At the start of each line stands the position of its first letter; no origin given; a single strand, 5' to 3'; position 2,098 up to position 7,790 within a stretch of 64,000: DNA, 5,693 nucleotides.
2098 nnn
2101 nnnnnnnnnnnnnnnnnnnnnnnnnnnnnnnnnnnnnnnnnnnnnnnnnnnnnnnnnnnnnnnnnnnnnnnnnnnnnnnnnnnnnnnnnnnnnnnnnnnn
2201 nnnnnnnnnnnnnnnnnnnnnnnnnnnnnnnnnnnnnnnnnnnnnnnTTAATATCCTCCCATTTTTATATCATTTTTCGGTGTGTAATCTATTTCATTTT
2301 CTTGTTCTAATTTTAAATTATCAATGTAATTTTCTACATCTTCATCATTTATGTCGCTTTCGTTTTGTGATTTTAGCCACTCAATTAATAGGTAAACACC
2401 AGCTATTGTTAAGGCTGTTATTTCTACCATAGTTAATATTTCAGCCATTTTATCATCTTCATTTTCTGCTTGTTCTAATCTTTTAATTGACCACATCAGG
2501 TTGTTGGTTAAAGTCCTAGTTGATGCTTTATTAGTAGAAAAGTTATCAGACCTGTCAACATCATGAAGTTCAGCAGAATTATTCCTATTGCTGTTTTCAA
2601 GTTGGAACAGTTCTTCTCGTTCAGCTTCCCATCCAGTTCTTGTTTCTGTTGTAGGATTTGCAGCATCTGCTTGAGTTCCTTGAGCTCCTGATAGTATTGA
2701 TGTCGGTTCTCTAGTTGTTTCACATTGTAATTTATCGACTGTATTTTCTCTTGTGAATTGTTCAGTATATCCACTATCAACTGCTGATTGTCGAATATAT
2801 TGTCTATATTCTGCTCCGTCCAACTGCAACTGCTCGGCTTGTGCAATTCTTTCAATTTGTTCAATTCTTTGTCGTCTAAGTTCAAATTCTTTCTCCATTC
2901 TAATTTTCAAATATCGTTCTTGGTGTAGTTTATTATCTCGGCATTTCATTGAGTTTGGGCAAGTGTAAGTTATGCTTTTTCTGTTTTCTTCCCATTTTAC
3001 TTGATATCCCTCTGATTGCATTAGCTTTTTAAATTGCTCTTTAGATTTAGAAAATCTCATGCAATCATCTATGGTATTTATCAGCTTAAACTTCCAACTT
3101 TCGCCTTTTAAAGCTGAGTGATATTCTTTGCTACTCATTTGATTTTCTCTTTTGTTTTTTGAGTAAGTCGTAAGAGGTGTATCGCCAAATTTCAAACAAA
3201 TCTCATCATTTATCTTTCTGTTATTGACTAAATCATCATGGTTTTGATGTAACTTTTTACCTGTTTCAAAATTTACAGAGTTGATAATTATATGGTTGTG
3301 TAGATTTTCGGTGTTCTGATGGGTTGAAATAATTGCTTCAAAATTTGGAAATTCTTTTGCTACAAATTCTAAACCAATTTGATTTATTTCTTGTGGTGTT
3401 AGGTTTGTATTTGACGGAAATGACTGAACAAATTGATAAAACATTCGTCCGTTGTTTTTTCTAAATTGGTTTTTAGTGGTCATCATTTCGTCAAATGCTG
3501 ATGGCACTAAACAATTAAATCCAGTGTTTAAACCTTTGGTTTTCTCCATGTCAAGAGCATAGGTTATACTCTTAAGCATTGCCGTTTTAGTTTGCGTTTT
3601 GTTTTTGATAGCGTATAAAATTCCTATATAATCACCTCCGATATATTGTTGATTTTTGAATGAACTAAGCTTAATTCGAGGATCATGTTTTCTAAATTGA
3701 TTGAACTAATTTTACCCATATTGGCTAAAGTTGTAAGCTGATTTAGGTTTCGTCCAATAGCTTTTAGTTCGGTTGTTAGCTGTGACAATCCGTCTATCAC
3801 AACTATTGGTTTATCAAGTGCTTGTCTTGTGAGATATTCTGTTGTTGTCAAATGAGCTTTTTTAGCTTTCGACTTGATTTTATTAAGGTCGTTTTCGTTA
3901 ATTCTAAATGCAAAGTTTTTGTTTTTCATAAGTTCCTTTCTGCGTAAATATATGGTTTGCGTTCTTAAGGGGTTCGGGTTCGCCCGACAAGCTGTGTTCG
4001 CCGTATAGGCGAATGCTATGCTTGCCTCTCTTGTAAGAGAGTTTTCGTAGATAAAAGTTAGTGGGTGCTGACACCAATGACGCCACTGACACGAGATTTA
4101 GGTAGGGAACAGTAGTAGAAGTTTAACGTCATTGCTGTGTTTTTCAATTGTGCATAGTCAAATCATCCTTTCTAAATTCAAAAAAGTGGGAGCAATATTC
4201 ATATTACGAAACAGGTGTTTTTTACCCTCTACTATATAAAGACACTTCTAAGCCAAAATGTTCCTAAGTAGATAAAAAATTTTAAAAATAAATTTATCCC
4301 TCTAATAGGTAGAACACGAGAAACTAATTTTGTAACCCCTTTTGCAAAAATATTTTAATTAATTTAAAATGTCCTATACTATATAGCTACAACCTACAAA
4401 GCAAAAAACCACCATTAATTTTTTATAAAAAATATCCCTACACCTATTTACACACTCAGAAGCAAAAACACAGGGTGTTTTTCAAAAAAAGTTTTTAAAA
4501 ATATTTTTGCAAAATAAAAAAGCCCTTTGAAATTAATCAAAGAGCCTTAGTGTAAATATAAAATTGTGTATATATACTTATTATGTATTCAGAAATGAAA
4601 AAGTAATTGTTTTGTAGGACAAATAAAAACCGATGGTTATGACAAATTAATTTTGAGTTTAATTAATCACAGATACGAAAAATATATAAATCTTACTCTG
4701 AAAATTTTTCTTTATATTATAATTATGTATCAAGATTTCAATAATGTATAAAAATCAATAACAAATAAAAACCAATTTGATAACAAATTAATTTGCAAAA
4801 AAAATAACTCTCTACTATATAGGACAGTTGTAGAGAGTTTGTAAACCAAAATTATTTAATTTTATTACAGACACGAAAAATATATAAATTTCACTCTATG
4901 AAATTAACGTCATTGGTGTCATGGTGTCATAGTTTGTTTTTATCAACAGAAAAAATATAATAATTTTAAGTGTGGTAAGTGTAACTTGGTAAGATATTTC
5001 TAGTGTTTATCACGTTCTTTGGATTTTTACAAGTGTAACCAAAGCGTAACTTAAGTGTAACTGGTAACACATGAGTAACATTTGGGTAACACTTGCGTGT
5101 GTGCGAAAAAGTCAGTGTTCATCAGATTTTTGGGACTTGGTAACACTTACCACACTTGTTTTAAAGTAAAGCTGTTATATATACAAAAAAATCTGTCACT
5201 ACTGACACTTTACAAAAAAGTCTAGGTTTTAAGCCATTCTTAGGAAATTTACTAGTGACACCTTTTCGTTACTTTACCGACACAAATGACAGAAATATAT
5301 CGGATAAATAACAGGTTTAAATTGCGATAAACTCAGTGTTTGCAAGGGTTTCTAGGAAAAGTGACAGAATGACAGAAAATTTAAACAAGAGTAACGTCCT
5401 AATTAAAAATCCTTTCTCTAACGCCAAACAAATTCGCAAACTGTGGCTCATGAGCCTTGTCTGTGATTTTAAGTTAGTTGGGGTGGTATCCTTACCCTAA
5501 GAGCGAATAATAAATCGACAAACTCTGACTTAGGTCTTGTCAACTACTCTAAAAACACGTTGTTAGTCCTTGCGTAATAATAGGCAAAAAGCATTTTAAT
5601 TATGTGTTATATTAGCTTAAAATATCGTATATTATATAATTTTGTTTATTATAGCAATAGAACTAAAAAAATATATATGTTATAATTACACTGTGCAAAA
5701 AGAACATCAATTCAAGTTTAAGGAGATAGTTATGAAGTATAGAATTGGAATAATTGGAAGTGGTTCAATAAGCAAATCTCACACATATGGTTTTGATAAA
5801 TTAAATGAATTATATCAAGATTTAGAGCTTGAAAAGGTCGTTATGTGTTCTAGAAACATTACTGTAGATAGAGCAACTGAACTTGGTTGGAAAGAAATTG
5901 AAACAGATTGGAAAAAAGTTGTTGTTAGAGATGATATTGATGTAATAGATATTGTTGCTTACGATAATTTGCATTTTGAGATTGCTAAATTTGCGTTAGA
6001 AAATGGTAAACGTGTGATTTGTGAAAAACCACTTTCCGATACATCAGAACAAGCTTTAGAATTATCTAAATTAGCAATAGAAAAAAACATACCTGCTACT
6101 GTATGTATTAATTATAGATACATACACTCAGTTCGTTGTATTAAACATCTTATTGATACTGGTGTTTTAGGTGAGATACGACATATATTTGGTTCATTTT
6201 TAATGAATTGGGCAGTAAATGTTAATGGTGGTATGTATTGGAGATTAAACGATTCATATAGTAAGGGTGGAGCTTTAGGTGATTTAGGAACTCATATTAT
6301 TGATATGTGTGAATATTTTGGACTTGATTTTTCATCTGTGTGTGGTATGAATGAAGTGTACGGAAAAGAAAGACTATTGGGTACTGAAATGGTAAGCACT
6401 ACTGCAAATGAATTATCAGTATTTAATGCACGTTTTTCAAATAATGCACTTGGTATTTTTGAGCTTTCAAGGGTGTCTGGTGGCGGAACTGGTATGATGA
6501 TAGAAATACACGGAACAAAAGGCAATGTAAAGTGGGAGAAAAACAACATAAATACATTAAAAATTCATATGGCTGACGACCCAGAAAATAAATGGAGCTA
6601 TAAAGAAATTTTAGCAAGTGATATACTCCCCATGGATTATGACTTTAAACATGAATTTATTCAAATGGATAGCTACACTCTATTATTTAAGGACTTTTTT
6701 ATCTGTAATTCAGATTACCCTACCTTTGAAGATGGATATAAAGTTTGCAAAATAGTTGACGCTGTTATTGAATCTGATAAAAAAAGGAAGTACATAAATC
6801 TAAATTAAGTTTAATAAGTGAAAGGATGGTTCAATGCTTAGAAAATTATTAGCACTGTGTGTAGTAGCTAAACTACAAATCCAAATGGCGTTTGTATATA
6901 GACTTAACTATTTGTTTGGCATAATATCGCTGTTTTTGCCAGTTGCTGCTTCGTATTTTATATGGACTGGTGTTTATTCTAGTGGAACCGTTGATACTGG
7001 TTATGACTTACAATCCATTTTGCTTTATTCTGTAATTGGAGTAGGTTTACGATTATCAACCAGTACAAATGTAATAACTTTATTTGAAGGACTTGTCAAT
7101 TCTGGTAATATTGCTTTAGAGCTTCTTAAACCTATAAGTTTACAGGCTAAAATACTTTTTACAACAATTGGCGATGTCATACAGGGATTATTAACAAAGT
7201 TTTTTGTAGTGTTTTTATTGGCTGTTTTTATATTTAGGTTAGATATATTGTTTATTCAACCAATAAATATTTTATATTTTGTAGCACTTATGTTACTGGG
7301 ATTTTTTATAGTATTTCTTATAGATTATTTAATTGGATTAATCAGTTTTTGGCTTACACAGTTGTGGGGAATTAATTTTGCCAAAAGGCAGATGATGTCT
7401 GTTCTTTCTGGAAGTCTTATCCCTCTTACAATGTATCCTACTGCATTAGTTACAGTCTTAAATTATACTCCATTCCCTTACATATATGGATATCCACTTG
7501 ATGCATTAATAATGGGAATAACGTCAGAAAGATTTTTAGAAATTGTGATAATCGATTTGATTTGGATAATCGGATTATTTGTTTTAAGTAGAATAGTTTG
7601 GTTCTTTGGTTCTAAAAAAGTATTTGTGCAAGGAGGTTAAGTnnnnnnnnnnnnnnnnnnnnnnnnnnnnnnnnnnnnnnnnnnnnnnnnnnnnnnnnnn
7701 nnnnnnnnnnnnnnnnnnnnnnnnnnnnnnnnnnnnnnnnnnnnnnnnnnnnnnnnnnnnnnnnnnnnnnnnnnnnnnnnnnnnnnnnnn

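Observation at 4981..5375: Dense strand-specific arrays of GTAAC and TGACA(C/G) in a 1.5 kb non-coding arm conserved in both element copies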

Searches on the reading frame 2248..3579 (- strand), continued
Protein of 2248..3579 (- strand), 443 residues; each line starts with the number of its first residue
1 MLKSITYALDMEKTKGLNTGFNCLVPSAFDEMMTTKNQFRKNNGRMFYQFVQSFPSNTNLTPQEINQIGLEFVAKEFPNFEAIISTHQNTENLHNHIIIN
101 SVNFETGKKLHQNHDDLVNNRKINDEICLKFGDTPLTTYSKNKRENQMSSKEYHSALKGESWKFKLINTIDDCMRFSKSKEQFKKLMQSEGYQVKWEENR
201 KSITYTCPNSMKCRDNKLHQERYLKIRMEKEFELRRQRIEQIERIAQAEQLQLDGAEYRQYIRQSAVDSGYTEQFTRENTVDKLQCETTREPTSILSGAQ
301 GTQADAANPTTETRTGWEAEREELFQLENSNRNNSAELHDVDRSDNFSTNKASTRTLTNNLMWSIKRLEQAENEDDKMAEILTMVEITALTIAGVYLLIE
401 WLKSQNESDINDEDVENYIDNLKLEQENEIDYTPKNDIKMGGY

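Call 79: search_protein_families(library=ncbifam, proteins=[L013:4229-5218:+, window:2248-3579:-], max_evalue=0.001)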
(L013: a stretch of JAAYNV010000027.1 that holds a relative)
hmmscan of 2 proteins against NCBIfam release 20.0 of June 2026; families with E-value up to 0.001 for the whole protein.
L013:4229-5218:+ (330 aa): 4 families
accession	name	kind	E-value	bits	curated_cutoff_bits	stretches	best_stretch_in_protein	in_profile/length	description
TIGR00416.1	sms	equivalog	1.5e-07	30.5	403.05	1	20-180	80-225/454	DNA repair protein RadA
TIGR03600.1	phage_DnaB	exception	2.3e-07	30.2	498.65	1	5-73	166-238/421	phage replicative helicase, DnaB family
TIGR00665.1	DnaB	equivalog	1e-06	27.8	385.25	1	12-88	174-242/435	replicative DNA helicase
NF004384.0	PRK05748.1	equivalog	5.7e-05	21.9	525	1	10-178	180-366/452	replicative DNA helicase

window:2248-3579:- (443 aa): 3 families
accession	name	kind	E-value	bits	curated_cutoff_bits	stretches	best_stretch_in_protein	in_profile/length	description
NF040665.1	relax_SAG1250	exception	8.8e-15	54.2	575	1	48-219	83-247/606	SAG1250 family conjugative relaxase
NF041893.1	TraI_MobP_relax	equivalog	5.6e-09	35.5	250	1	31-155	55-184/502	TraI/MobA(P) family conjugative relaxase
NF041450.1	MobP1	subfamily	1.3e-05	24.7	200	1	37-228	108-293/321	MobP1 family relaxase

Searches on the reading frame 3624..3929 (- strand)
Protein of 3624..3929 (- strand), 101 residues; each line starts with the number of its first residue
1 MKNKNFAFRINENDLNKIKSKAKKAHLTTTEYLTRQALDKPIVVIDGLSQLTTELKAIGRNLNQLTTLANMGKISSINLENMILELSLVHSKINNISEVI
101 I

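Call 5: search_protein_families(library=pfam, proteins=[window:3624-3929:-], max_evalue=0.01)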
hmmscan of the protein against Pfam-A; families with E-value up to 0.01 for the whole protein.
window:3624-3929:- (101 aa): 2 families
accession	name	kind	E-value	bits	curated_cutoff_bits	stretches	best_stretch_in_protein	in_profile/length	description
PF21983.2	NikA-like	-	3.3e-17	62.8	27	1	2-68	3-71/72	Mobilization protein NikA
PF05713.17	MobC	-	1.8e-08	35.2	23.2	1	54-96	3-45/45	Bacterial mobilisation protein (MobC)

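Call 18: find_encoding_contigs(protein=window:3624-3929:-, flank=6000, max_places=10)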
Protein window:3624-3929:- (101 aa): no gene with exactly this product is on record in the collection.

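Call 79: search_protein_families(library=ncbifam, proteins=[window:3624-3929:-], max_evalue=0.001)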
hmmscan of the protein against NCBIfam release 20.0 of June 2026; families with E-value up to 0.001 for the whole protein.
window:3624-3929:- (101 aa): 2 families
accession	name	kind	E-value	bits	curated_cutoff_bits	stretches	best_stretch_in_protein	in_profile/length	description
NF041264.1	MobA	equivalog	2.7e-05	24.6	80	1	3-73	4-71/91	plasmid mobilization protein MobA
NF041418.1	MbpA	equivalog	2.8e-05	23.9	90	1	2-75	1-73/93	mobilization protein MbpA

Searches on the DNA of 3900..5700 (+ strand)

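Call 15: search_dna_similar(query=window:4807-5476:+, collection=plasmids, mode=distant)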
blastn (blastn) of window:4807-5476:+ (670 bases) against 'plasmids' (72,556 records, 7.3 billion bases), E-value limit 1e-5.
No match.

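Call 50: search_rna_families(source=window, start=3900, end=5700, threshold=evalue, max_evalue=1)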
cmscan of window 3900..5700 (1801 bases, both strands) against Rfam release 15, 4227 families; matches with E-value up to 1: 0.
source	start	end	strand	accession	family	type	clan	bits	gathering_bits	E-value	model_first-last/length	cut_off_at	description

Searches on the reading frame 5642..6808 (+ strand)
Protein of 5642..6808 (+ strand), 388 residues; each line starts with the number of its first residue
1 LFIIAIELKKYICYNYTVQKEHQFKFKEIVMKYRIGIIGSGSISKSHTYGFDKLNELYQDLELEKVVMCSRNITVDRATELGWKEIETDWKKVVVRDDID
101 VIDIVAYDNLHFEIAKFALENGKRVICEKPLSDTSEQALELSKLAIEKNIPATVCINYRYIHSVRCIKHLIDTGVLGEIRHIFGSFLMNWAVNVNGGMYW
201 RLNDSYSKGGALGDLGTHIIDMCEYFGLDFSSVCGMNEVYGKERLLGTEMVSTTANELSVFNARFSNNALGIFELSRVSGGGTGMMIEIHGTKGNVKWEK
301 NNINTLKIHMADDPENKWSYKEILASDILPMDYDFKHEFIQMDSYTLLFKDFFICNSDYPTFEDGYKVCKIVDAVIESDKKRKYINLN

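Call 22: search_protein_families(library=pfam, proteins=[window:5642-6808:+], max_evalue=0.01)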
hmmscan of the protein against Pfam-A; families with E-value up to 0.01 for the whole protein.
window:5642-6808:+ (388 aa): 3 families
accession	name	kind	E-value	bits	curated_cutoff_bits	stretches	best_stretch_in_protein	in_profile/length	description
PF22725.1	GFO_IDH_MocA_C3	-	4.8e-21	75.5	27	1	165-296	2-123/124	GFO/IDH/MocA C-terminal domain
PF02894.22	GFO_IDH_MocA_C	-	3.8e-19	69.8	22.9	1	168-387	1-218/218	Oxidoreductase family, C-terminal alpha/beta domain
PF01408.29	GFO_IDH_MocA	-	2.6e-15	57.6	24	1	34-150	2-114/120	Oxidoreductase family, NAD-binding Rossmann fold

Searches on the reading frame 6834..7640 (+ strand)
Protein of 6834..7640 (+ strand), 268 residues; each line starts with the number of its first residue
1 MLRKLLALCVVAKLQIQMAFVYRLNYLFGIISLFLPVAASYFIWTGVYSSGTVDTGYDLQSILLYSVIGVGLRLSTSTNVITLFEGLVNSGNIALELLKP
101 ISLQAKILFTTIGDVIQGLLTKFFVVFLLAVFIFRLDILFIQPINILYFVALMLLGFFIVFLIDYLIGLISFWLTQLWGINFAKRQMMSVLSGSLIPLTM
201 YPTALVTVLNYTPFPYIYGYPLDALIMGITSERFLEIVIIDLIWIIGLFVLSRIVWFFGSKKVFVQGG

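Call 81: search_protein_families(library=pfam, proteins=[window:6834-7640:+], max_evalue=0.001)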
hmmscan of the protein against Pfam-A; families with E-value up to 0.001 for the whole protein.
window:6834-7640:+ (268 aa): 1 family
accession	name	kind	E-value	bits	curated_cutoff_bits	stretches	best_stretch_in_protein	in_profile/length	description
PF06182.17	ABC2_membrane_6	-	3.1e-20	73.4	22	1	35-262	2-224/229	ABC-2 family transporter protein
